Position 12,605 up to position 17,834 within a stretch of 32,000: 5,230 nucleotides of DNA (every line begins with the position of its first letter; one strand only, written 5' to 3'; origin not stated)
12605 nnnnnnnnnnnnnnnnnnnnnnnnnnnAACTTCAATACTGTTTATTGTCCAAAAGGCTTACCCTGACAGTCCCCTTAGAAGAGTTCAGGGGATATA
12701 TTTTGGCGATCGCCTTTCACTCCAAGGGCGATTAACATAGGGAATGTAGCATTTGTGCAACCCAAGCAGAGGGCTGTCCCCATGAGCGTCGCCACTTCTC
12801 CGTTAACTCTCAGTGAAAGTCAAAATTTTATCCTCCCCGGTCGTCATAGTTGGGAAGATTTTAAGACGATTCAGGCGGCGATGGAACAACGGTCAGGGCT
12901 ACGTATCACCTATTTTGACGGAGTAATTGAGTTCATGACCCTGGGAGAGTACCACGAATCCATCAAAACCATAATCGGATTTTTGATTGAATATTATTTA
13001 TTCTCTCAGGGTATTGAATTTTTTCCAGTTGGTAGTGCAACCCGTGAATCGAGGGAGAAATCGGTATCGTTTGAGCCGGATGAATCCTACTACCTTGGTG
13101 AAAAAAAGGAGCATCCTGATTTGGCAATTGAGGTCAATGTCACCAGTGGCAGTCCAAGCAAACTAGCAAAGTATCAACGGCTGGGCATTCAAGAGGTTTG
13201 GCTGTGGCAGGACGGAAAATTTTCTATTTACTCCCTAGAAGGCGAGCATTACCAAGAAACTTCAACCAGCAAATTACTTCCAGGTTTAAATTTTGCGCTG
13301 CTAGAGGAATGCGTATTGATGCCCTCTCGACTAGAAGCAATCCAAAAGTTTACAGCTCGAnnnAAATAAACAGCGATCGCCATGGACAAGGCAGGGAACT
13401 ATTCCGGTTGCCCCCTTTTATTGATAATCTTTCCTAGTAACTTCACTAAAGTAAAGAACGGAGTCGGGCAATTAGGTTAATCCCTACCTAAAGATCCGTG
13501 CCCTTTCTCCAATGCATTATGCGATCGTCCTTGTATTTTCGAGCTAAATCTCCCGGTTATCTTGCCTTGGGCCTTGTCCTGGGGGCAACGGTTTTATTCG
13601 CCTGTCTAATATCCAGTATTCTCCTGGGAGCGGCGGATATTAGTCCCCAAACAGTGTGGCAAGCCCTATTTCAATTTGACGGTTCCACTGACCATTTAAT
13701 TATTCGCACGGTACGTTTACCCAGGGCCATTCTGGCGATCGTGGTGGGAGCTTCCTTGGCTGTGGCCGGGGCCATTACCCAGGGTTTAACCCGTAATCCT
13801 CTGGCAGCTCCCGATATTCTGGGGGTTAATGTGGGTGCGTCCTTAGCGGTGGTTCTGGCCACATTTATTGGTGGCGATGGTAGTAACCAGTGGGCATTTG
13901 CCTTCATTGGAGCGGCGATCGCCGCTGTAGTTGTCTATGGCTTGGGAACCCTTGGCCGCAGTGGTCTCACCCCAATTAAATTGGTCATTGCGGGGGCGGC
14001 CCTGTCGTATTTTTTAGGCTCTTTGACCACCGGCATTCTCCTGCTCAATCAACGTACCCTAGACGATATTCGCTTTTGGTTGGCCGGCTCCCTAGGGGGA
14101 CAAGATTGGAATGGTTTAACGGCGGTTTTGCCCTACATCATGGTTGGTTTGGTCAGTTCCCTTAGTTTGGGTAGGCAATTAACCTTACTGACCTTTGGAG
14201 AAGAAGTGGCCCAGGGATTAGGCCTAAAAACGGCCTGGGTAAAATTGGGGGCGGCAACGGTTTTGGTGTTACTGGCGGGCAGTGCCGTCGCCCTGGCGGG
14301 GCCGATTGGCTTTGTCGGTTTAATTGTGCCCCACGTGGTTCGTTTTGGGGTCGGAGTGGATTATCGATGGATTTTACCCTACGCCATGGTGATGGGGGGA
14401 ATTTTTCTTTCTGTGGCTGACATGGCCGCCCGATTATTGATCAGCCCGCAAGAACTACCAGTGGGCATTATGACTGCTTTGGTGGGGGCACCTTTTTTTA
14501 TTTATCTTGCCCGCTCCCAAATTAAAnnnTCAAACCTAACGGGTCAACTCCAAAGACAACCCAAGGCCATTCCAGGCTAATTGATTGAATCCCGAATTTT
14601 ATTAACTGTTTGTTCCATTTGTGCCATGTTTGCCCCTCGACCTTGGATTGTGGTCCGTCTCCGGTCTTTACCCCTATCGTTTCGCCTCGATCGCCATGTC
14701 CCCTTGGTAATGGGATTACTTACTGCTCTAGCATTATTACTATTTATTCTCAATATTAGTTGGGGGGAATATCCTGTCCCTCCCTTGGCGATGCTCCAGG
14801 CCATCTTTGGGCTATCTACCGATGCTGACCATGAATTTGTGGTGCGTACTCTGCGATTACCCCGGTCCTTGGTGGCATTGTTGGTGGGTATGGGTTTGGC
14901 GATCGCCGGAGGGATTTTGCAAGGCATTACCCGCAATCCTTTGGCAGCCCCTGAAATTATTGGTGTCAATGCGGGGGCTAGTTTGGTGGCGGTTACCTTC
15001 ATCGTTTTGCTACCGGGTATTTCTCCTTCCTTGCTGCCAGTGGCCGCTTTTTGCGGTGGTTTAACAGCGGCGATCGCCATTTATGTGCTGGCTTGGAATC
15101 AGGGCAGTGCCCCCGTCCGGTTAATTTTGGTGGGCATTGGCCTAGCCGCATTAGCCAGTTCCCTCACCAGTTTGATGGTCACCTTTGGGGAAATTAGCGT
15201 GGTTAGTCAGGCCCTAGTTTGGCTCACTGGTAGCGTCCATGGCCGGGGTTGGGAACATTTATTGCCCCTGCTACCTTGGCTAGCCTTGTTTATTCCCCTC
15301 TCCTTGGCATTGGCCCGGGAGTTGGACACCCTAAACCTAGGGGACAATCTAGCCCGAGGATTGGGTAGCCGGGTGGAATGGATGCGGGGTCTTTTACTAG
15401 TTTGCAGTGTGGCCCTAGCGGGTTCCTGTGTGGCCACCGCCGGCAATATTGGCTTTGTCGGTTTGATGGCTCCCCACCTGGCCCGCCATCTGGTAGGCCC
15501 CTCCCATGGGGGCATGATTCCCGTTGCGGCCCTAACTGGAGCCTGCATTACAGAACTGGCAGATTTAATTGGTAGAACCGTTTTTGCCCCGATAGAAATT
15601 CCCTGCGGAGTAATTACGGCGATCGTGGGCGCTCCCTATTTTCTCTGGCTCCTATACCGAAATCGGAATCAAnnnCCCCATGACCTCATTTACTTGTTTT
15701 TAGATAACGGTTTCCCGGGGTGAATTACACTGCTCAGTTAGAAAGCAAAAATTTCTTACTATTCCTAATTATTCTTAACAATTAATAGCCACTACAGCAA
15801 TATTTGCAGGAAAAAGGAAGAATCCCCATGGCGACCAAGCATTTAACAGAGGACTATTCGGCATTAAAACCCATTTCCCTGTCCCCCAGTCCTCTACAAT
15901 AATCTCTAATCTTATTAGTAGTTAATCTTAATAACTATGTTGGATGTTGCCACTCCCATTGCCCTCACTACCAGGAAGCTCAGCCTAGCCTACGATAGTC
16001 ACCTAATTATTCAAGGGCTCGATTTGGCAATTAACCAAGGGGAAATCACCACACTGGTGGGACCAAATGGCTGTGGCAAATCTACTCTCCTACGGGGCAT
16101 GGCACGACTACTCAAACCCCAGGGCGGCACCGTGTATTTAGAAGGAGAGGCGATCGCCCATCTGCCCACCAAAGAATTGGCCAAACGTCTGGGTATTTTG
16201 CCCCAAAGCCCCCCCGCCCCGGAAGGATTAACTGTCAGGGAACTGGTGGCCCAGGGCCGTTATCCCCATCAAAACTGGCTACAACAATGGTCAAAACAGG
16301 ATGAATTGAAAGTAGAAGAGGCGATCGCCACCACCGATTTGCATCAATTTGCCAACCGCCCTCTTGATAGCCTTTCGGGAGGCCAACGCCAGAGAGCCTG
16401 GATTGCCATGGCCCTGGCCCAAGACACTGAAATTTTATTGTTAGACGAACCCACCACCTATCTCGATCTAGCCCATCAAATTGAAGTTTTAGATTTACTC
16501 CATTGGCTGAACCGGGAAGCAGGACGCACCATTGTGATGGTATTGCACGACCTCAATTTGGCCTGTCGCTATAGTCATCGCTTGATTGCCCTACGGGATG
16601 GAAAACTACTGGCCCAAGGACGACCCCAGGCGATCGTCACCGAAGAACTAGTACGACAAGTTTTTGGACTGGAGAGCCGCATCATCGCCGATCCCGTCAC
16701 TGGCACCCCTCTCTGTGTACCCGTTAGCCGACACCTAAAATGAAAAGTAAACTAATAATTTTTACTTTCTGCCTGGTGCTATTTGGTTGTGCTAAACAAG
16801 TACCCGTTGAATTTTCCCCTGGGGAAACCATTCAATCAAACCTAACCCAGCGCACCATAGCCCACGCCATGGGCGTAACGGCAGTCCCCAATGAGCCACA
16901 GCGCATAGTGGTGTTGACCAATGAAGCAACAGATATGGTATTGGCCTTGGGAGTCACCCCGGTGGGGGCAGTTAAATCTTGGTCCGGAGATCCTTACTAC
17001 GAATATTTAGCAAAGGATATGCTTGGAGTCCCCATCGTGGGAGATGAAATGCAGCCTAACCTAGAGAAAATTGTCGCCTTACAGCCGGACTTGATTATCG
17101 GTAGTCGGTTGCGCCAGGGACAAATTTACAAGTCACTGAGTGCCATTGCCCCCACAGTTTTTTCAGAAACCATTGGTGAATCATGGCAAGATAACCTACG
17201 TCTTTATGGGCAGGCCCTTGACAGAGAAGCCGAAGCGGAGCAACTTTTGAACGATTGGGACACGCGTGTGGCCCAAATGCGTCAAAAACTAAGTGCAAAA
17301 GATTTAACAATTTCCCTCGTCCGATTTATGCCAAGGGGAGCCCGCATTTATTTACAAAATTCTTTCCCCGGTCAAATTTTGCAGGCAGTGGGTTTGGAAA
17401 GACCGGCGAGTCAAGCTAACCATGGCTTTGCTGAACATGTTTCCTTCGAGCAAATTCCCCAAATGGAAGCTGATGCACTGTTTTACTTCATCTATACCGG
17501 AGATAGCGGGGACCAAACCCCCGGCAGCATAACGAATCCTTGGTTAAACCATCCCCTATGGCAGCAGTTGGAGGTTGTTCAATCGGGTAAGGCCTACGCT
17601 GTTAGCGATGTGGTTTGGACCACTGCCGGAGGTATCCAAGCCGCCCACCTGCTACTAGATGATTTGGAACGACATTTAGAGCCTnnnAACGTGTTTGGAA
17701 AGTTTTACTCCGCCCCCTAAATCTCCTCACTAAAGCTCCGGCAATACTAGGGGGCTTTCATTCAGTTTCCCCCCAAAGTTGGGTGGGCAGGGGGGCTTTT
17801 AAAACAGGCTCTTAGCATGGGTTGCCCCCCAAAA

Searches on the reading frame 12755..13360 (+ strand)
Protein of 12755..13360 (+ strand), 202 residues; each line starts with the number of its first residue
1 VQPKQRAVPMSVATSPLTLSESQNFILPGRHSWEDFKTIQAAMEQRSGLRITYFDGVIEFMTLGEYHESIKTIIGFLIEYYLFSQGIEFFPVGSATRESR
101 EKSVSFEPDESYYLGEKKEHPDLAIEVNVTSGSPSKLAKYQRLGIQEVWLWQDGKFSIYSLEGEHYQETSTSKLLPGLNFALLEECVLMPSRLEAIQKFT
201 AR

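Call 52: search_protein_families(library=pfam, proteins=[window:12755-13360:+], max_evalue=0.0001)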
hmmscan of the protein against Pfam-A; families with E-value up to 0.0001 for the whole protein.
window:12755-13360:+ (202 aa): 1 family
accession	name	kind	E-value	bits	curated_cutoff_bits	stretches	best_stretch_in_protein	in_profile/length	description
PF05685.18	Uma2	-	5.3e-17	62.3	27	1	33-175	1-152/172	Putative restriction endonuclease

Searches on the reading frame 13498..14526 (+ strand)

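Call 7: search_protein_families(library=pfam, proteins=[window:13498-14526:+], max_evalue=0.001)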
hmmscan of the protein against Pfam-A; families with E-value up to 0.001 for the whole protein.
window:13498-14526:+ (343 aa): 1 family
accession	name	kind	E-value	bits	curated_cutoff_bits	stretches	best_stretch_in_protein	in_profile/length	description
PF01032.23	FecCD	-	1.7e-96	323.4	26.5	1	33-339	2-310/311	FecCD transport family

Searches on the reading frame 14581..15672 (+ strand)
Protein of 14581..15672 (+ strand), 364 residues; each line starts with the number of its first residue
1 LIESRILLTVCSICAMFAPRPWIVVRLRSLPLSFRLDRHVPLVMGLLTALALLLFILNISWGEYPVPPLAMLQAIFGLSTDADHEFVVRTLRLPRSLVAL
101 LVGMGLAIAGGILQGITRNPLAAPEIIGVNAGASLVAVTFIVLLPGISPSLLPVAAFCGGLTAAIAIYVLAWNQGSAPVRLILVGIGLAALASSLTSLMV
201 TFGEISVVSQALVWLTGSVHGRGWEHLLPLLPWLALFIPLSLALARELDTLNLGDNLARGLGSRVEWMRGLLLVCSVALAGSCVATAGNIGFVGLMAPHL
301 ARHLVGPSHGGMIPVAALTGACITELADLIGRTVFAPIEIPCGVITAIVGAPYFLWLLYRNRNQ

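Call 7: search_protein_families(library=pfam, proteins=[window:14581-15672:+], max_evalue=0.001)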
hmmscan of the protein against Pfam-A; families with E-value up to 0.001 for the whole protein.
window:14581-15672:+ (364 aa): 1 family
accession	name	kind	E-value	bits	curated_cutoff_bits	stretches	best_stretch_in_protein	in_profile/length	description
PF01032.23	FecCD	-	1.4e-96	323.7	26.5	1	51-360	2-311/311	FecCD transport family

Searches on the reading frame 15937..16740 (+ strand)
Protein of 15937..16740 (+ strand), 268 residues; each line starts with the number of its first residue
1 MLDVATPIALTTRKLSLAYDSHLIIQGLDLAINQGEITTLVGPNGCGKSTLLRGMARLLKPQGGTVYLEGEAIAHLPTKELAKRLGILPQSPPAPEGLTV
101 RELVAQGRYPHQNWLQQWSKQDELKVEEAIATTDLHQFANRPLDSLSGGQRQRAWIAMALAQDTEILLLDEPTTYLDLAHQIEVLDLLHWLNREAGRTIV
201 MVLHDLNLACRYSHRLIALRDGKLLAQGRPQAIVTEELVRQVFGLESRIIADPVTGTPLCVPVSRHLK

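Call 6: search_protein_families(library=pfam, proteins=[window:15937-16740:+], max_evalue=0.001)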
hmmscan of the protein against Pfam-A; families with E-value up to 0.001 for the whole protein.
window:15937-16740:+ (268 aa): 8 families
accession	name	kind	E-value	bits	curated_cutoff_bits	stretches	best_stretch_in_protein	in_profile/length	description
PF00005.33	ABC_tran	-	2.9e-34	119.1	25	1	26-174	2-137/137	ABC transporter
PF13304.12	AAA_21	-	8.5e-10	39.6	27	1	37-66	1-33/304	AAA domain, putative AbiEii toxin, Type IV TA system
PF02463.25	SMC_N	-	1.3e-06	28.5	40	0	36-54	25-43/220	RecF/RecN/SMC N terminal domain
PF13191.12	AAA_16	-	2.7e-06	28.4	32.6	1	33-195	22-148/167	AAA ATPase domain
PF13555.12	AAA_29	-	1.7e-05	24.9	27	1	30-63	17-50/61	P-loop containing region of AAA domain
PF09818.15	ABC_ATPase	-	4.8e-05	23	23.2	0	24-56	71-100/283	P-loop domain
PF13175.12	AAA_15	-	0.00016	21.9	32.1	0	36-62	24-50/374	AAA ATPase domain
PF13604.12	AAA_30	-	0.00019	21.7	27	1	34-129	17-97/191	AAA domain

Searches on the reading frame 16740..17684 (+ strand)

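Call 6: search_protein_families(library=pfam, proteins=[window:16740-17684:+], max_evalue=0.001)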
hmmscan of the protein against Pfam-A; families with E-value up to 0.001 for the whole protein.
window:16740-17684:+ (315 aa): 1 family
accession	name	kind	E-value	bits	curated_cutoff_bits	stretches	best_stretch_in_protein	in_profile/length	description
PF01497.23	Peripla_BP_2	-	2.1e-33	116.1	27.5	1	56-287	1-230/235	Periplasmic binding protein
